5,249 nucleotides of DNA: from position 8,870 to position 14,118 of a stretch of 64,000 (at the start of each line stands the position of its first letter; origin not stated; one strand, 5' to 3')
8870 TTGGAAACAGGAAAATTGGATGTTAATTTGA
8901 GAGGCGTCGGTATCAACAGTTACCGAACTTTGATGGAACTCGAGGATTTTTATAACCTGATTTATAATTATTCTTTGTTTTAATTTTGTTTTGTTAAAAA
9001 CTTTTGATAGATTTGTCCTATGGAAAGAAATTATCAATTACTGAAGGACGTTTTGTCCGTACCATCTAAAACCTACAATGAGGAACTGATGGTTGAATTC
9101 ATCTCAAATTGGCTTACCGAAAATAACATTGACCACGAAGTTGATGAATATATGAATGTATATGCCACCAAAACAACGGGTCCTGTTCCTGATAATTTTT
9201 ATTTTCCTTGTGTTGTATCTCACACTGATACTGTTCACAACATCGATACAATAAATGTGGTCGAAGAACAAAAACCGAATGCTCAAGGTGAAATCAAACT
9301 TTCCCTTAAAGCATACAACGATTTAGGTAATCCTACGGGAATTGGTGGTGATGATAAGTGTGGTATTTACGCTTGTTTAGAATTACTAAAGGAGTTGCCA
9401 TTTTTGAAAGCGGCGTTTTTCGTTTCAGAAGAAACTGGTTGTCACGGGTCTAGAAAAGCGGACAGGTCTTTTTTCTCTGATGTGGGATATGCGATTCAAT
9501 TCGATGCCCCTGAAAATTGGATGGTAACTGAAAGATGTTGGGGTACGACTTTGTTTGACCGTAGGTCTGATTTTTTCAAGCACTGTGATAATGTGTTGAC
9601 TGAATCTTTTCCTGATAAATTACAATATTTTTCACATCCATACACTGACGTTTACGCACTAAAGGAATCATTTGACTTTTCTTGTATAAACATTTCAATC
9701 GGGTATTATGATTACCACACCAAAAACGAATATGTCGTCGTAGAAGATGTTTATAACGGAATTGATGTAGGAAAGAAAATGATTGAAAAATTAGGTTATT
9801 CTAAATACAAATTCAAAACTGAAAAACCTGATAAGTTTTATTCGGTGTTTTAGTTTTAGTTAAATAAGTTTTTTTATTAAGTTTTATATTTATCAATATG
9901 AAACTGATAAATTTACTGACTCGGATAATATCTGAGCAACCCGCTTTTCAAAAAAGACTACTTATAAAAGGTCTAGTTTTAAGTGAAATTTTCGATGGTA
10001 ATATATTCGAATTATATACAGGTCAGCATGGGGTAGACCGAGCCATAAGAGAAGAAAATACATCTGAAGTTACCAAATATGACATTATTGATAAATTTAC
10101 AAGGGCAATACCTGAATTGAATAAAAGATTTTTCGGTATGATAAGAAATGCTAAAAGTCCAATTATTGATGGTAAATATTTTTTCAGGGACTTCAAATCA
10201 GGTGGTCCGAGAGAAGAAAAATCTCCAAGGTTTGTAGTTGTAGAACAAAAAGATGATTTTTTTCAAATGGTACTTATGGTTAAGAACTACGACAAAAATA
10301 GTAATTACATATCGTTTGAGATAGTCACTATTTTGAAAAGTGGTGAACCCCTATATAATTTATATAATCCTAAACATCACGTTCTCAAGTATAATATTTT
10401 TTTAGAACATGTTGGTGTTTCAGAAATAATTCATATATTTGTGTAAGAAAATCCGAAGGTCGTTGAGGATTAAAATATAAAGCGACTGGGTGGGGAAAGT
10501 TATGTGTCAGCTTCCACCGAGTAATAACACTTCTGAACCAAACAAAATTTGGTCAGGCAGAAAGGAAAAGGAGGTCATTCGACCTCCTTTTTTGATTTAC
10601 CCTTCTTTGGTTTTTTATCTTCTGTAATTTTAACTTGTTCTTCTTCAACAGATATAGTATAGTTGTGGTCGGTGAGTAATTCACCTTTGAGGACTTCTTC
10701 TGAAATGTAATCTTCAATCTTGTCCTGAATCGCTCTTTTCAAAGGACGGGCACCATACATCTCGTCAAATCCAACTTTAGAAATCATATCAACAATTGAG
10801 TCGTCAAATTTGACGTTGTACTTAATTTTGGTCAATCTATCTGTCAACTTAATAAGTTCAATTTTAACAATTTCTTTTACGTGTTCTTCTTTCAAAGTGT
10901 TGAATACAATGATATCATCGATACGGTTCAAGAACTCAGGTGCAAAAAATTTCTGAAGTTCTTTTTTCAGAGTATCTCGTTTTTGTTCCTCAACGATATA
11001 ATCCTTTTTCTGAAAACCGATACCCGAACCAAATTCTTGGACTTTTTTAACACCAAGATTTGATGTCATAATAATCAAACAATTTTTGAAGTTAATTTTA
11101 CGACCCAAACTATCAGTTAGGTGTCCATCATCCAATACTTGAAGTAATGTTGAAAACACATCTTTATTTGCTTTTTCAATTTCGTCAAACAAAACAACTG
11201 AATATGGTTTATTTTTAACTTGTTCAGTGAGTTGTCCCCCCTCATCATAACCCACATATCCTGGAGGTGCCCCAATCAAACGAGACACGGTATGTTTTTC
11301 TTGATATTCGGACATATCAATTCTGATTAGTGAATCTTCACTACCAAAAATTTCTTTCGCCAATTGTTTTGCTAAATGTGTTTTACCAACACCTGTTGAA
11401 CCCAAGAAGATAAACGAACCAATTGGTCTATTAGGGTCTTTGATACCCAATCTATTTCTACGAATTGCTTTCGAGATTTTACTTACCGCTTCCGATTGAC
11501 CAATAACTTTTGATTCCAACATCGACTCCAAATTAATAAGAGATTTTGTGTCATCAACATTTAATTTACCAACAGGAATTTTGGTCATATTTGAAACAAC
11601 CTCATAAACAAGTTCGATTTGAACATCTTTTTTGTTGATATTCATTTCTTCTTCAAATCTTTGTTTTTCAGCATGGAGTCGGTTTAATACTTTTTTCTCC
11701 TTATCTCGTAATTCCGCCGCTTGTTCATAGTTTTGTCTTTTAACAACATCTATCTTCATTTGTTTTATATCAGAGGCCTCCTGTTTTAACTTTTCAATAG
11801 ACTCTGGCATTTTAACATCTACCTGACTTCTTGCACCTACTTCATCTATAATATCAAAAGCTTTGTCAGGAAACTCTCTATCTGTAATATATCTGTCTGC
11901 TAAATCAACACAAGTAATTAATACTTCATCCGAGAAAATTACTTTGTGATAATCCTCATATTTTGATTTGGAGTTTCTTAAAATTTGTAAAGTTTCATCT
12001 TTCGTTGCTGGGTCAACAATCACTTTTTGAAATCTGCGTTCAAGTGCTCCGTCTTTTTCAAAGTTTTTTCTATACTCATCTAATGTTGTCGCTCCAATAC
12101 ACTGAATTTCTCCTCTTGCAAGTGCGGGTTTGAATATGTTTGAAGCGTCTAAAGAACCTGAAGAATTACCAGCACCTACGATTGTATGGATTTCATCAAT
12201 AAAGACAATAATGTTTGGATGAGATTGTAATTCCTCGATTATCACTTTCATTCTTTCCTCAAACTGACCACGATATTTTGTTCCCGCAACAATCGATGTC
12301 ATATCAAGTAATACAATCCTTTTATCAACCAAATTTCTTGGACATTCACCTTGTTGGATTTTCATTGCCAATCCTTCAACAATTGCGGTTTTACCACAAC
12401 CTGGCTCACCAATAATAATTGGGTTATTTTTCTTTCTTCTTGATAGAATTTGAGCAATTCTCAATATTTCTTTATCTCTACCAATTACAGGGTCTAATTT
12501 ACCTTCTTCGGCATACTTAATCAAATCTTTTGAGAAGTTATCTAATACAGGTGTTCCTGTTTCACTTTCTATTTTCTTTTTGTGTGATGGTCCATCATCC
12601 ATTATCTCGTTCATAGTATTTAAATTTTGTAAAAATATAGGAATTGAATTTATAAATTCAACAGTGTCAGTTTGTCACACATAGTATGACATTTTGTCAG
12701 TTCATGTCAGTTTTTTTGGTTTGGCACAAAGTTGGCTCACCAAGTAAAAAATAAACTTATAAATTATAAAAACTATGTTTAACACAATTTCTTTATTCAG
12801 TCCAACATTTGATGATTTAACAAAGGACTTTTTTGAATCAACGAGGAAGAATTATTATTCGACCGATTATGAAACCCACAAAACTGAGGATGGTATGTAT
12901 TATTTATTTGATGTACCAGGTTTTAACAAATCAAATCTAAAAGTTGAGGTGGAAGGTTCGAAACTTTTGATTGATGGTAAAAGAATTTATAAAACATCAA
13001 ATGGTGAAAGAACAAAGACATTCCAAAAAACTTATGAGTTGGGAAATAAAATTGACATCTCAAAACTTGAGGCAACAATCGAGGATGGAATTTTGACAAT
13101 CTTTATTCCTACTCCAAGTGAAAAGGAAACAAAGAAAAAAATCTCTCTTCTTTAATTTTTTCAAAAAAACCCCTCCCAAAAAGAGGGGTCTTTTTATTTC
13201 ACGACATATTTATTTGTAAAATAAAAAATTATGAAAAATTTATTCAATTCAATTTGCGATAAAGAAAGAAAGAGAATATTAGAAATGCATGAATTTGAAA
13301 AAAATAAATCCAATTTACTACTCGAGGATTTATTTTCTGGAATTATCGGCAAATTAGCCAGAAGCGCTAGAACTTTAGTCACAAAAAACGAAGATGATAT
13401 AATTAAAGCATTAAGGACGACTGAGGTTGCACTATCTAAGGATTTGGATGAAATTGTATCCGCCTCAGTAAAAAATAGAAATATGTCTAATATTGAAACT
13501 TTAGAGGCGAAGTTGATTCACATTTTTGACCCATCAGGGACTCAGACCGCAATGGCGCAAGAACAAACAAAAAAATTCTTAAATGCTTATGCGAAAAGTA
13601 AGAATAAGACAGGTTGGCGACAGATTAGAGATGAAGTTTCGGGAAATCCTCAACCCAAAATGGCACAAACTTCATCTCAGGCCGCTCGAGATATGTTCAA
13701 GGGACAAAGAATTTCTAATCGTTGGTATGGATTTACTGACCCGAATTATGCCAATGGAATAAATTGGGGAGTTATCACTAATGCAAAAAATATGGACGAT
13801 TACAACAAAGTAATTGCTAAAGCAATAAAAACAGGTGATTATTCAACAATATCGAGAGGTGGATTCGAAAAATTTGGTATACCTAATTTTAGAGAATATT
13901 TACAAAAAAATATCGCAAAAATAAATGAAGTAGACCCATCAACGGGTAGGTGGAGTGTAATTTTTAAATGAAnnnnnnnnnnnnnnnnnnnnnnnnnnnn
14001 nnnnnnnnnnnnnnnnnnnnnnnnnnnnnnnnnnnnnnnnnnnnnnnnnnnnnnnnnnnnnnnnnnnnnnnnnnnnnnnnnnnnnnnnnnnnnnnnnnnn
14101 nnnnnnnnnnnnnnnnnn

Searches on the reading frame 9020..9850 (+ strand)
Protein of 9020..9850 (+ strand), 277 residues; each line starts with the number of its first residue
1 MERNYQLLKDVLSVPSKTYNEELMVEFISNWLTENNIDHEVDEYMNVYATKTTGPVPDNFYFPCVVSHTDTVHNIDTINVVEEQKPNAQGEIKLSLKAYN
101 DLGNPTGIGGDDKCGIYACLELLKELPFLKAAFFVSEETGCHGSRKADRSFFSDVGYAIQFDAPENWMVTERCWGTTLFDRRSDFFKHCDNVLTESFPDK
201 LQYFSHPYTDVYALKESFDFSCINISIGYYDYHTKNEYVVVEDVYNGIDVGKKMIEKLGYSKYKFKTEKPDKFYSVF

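Call 8: search_protein_families(library=pfam, proteins=[window:9020-9850:+], max_evalue=0.001)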
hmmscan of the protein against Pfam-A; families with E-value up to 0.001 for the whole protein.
window:9020-9850:+ (277 aa): 2 families
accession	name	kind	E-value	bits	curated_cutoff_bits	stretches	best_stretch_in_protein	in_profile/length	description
PF05343.19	Peptidase_M42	-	0.00059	19.4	23.2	0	111-161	134-190/292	M42 glutamyl aminopeptidase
PF01546.33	Peptidase_M20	-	0.00069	20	24.6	0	67-256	4-205/206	Peptidase family M20/M25/M40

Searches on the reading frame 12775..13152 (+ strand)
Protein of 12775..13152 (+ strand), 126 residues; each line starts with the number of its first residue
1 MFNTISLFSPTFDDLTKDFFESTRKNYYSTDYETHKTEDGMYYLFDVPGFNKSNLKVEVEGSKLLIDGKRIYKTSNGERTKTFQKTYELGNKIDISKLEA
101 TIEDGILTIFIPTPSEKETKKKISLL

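Call 3: search_protein_families(library=pfam, proteins=[window:12775-13152:+], max_evalue=0.01)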
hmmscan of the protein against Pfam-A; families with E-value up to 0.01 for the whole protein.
window:12775-13152:+ (126 aa): 1 family
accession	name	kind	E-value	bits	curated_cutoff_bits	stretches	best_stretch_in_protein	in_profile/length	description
PF00011.27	HSP20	-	5e-15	55.9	20.8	1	36-123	4-99/102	Hsp20/alpha crystallin family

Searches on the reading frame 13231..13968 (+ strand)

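Call 3: search_protein_families(library=pfam, proteins=[window:13231-13968:+], max_evalue=0.01)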
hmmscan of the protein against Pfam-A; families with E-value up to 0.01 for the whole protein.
window:13231-13968:+ (246 aa): 0 families

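Call 4: search_protein_families(library=phrogs, proteins=[window:13231-13968:+], max_evalue=0.01)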
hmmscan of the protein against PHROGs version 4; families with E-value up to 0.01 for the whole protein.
window:13231-13968:+ (246 aa): 0 families

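Call 48: search_protein_families(library=ncbifam, proteins=[window:13231-13968:+], max_evalue=0.1)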
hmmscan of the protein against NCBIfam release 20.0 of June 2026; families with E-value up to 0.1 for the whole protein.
window:13231-13968:+ (246 aa): 1 family
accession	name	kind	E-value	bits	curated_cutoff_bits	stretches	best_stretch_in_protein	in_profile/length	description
NF047480.1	Lepto_Lp29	subfamily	0.019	14.9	75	1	81-141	65-123/212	Lp29 family lipoprotein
